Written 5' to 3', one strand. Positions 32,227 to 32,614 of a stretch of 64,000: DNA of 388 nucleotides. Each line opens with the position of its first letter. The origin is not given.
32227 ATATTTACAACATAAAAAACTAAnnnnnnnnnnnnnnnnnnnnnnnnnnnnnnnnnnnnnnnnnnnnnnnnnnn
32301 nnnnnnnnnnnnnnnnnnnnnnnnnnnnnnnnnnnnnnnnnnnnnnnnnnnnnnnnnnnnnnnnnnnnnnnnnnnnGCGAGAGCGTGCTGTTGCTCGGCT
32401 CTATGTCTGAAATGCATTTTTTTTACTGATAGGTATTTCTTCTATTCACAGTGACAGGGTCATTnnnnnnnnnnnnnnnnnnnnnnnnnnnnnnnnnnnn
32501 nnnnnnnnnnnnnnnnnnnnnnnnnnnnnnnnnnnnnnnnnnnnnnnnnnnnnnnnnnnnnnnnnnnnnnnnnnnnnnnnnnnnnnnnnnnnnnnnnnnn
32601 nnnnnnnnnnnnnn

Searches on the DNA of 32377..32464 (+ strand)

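Call 28: search_dna_similar(query=window:32377-32464:+, collection=ecoli_genomes, mode=near, max_rows=40, rows=spread)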
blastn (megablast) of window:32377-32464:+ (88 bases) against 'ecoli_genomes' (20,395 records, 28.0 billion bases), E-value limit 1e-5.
Records with a match: 1228; places in all: 1566; records where one place covers at least 80% of the query: 1228.
Genomes with a match: 1227 of 5426; with a place that covers at least 80% of the query: 1227. Places per genome that has any: lowest 1, median 1, highest 4. On chromosomes: 1565 places; on plasmids: 1.
Best place of each record, by identity: >=99% 650; 95-99% 523; 90-95% 1; 80-90% 54.
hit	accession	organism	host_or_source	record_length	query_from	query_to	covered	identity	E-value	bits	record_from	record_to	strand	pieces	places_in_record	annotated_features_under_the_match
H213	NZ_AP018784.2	Escherichia coli strain SK1144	-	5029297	1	88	100%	100.0%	9e-38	163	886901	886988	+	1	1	none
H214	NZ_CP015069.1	Escherichia coli strain Ecol_743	Homo sapiens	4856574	1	88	100%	100.0%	9e-38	163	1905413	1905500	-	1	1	none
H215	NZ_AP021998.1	Escherichia coli strain WP3-W18-ESBL-07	-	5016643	1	88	100%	100.0%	9e-38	163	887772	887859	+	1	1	none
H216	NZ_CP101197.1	Escherichia coli strain EC21Z-151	Homo sapiens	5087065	1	88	100%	100.0%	9e-38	163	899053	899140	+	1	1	none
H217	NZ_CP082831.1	Escherichia coli strain SCAID WND1-2021 (1/128)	Homo sapiens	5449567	1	88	100%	100.0%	9e-38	163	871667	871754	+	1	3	none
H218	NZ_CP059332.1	Escherichia coli strain MS10860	Homo sapiens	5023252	1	88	100%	100.0%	9e-38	163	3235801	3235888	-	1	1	none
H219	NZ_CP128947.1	Escherichia coli strain TUM2826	missing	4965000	1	88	100%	100.0%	9e-38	163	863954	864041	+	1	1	none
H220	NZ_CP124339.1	Escherichia coli strain AVS0713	wastewater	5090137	1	88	100%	100.0%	9e-38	163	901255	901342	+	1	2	none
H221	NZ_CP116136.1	Escherichia coli strain DETEC-P649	ICU patient oral swab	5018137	1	88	100%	100.0%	9e-38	163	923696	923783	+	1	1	none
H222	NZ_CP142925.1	Escherichia coli strain B20105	River estuary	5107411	1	88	100%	100.0%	9e-38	163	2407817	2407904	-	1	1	none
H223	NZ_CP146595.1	Escherichia coli strain A1.S1.18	Homo sapiens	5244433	1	88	100%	100.0%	9e-38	163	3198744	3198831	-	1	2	none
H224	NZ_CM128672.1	Escherichia coli strain EC67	blood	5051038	1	88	100%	100.0%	9e-38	163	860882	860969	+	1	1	none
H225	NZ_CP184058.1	Escherichia coli strain 1446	Homo sapiens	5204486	1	88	100%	100.0%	9e-38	163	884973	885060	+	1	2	none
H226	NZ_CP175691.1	Escherichia coli strain 18AR0845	Homo sapiens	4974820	1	88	100%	100.0%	9e-38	163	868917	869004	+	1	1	none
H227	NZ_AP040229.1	Escherichia coli strain NR379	Homo sapiens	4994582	1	88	100%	100.0%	9e-38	163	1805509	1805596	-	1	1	none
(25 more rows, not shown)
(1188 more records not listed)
